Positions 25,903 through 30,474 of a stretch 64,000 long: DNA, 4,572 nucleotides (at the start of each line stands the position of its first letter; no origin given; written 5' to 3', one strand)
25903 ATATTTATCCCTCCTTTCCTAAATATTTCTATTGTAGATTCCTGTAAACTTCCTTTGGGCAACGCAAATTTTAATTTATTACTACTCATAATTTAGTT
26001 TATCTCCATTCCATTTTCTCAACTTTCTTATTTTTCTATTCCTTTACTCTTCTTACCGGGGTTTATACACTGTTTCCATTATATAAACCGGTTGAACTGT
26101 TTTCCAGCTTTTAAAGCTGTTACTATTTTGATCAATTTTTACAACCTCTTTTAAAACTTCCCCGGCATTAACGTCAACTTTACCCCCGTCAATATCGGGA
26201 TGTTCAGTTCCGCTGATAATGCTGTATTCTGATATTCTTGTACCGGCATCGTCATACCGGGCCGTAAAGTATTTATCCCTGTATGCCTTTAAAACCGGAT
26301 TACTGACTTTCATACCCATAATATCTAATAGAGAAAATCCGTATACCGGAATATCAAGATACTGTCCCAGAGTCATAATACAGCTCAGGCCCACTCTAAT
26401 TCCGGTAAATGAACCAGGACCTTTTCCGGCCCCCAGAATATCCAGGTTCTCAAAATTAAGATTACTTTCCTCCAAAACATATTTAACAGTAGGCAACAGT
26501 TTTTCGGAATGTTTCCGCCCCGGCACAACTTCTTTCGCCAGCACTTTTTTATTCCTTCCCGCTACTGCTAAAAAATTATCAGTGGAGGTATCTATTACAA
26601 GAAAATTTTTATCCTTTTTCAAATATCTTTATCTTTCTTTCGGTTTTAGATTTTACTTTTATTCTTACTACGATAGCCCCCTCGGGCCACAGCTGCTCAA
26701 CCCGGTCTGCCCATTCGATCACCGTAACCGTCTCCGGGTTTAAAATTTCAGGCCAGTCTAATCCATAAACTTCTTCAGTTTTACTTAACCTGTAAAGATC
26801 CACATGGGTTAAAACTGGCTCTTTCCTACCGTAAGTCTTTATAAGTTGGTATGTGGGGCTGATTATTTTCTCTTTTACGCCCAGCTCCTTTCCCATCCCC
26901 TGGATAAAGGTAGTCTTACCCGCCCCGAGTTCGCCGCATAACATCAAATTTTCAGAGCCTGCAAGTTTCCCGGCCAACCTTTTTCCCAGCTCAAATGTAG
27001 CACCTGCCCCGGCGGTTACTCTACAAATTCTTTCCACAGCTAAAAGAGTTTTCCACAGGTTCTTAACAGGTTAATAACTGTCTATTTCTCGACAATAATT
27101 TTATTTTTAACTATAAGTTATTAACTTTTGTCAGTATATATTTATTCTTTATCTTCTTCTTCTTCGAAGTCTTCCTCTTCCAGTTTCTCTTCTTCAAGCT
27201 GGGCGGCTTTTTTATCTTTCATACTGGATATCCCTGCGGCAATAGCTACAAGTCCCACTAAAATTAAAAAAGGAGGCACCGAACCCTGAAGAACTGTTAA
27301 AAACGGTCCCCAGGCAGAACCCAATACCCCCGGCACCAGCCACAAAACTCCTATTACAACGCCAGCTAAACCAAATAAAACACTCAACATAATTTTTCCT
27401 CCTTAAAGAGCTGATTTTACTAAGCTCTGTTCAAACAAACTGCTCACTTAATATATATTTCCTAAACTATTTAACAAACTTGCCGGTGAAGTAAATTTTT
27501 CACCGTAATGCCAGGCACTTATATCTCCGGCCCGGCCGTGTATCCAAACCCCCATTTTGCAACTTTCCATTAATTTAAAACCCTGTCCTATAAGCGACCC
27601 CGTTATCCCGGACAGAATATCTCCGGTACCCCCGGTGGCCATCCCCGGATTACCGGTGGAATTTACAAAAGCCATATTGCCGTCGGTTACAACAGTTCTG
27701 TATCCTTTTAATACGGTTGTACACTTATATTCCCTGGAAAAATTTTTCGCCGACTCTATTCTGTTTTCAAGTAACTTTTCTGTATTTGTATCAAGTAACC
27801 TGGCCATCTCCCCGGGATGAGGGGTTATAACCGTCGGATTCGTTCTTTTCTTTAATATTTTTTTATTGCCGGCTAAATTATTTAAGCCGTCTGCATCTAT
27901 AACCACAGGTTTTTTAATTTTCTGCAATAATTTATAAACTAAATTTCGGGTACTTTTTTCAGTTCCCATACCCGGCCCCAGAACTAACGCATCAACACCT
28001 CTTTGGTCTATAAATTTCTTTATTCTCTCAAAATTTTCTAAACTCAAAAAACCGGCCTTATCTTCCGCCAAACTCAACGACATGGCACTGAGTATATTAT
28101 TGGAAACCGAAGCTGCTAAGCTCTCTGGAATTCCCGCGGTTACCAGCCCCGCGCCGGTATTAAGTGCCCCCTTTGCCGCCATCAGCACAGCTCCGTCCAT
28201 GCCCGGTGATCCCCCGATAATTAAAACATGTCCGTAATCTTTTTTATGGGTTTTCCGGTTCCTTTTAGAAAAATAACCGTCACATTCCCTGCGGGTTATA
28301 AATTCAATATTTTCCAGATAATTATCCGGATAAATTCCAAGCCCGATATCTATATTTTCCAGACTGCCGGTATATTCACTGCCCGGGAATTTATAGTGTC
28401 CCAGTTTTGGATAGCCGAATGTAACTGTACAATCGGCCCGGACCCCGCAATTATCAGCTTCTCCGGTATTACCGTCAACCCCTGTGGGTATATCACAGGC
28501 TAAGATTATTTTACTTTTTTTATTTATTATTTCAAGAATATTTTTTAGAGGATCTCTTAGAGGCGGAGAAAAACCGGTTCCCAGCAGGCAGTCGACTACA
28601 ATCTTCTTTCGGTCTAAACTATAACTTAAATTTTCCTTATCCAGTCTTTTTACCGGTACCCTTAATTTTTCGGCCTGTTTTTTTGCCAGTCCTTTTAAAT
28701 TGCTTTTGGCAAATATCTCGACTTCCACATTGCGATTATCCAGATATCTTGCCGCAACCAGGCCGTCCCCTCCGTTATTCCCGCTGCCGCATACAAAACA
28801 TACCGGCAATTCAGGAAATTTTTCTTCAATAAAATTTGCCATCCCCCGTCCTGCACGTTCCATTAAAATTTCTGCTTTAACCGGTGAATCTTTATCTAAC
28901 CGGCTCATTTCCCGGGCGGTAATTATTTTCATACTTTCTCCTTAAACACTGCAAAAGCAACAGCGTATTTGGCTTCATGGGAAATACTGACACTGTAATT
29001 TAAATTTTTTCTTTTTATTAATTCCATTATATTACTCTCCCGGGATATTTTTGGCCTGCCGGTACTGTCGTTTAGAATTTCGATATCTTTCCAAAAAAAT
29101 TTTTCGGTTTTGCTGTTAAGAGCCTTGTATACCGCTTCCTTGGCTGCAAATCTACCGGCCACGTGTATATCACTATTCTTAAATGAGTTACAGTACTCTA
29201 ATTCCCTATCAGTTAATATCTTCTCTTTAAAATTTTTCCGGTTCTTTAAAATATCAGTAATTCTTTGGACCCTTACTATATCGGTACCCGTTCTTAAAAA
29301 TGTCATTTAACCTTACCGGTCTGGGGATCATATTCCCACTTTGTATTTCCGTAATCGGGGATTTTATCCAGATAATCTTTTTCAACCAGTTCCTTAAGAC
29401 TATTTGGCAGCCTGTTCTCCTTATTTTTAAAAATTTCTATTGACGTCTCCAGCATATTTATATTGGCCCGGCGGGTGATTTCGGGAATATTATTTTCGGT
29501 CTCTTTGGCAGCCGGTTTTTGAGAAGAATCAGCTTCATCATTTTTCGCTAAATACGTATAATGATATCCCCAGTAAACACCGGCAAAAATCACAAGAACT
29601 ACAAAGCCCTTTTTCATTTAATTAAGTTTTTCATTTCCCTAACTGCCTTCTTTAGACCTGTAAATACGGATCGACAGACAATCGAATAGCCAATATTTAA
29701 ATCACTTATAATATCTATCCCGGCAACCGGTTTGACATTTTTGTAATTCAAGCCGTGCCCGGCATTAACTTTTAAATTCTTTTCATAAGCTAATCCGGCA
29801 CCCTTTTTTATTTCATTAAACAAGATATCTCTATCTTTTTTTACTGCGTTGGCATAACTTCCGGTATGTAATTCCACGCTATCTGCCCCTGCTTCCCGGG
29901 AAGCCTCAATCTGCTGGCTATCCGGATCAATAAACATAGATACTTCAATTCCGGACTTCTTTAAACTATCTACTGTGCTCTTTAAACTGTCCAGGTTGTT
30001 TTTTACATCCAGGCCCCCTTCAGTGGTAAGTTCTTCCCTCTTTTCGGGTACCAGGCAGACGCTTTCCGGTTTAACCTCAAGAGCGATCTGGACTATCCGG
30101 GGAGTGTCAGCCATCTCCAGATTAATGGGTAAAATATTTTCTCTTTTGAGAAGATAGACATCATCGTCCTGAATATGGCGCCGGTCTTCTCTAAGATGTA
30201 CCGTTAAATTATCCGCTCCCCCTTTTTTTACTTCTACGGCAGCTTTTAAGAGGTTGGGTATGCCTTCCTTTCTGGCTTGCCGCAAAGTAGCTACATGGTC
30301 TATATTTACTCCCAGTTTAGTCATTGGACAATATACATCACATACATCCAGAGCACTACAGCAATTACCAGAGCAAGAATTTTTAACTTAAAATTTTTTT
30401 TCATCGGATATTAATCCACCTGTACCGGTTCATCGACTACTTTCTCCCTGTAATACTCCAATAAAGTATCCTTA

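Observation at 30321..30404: Unannotated 27-aa mini-CdaR: membrane helix only, no YbbR domains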

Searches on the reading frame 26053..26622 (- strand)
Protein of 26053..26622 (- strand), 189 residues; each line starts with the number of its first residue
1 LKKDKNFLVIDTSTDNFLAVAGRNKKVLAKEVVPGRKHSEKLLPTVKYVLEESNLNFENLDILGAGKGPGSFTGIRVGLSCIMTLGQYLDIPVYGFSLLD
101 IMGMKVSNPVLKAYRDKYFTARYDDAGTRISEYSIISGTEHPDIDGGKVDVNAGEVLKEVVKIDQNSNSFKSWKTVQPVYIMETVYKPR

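Call 41: search_protein_families(library=pfam, proteins=[window:26053-26622:-], max_evalue=0.00001)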
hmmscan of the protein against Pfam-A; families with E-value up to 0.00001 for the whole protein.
window:26053-26622:- (189 aa): 1 family
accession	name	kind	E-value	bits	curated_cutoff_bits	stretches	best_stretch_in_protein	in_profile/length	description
PF00814.31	TsaD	-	1e-15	58.6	24.8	1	35-106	26-97/264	tRNA N6-adenosine threonylcarbamoyltransferase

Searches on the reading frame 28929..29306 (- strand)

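Call 3: search_protein_families(library=pfam, proteins=[window:28929-29306:-], max_evalue=0.1)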
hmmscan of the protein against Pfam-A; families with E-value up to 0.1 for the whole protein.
window:28929-29306:- (125 aa): 3 families
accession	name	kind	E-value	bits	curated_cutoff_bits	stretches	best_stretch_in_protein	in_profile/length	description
PF01648.25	ACPS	-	4.2e-17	62.6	25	1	7-118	3-110/111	4'-phosphopantetheinyl transferase superfamily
PF22624.1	AASDHPPT_N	-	0.0024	18.5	27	1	50-118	39-96/100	4'-phosphopantetheinyl transferase, N-terminal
PF17837.6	4PPT_N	-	0.035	14.6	27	0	104-118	52-66/68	4'-phosphopantetheinyl transferase N-terminal domain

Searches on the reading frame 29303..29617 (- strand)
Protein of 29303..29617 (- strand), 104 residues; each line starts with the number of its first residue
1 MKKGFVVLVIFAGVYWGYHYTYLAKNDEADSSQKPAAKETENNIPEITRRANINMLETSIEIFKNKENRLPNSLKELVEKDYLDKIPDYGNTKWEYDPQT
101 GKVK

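Call 3: search_protein_families(library=pfam, proteins=[window:29303-29617:-], max_evalue=0.1)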
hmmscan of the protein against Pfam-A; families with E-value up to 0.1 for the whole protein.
window:29303-29617:- (104 aa): 1 family
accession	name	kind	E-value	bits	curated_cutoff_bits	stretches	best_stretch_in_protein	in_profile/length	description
PF12263.13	DUF3611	-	0.03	14.6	27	1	6-43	58-96/175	Protein of unknown function (DUF3611)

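Call 4: search_protein_families(library=ncbifam, proteins=[window:29303-29617:-], max_evalue=0.1)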
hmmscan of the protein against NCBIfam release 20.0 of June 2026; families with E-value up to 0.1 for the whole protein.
window:29303-29617:- (104 aa): 1 family
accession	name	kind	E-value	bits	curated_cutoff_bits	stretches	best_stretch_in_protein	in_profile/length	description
NF040999.1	pilin_ComGC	equivalog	0.017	15.3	75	1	38-85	28-74/84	competence type IV pilus major pilin ComGC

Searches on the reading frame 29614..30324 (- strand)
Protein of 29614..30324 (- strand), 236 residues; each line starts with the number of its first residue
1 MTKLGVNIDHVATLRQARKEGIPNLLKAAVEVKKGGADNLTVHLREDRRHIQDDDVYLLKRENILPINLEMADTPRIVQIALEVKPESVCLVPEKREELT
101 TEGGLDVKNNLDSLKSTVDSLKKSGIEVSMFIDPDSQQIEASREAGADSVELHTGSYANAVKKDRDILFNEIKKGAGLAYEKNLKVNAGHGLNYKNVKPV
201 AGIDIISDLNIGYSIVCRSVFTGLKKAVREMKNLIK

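Call 3: search_protein_families(library=pfam, proteins=[window:29614-30324:-], max_evalue=0.1)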
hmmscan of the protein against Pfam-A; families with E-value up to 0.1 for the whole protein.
window:29614-30324:- (236 aa): 1 family
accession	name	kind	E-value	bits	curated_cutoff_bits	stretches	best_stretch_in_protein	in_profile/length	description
PF03740.19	PdxJ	-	3.9e-95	317.9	24.5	1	3-235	1-234/234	Pyridoxal phosphate biosynthesis protein PdxJ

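Call 4: search_protein_families(library=ncbifam, proteins=[window:29614-30324:-], max_evalue=0.1)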
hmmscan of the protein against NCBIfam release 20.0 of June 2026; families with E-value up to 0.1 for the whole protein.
window:29614-30324:- (236 aa): 6 families
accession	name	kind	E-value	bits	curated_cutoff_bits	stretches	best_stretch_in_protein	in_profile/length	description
NF003625.0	PRK05265.1-3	equivalog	3.1e-100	334.4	190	1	1-236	2-238/242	pyridoxine 5'-phosphate synthase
NF003627.0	PRK05265.1-5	equivalog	3.9e-98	327.5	207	1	3-236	2-239/240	pyridoxine 5'-phosphate synthase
NF003623.0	PRK05265.1-1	equivalog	2.9e-95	318.3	347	1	3-235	5-238/243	pyridoxine 5'-phosphate synthase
NF003624.0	PRK05265.1-2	equivalog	9.2e-89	297.1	331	1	2-235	6-243/252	pyridoxine 5'-phosphate synthase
TIGR00559.1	pdxJ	equivalog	2.1e-87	292.7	192.75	1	3-236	1-238/239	pyridoxine 5'-phosphate synthase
NF003626.0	PRK05265.1-4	equivalog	8.5e-60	202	222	1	1-235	2-242/246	pyridoxine 5'-phosphate synthase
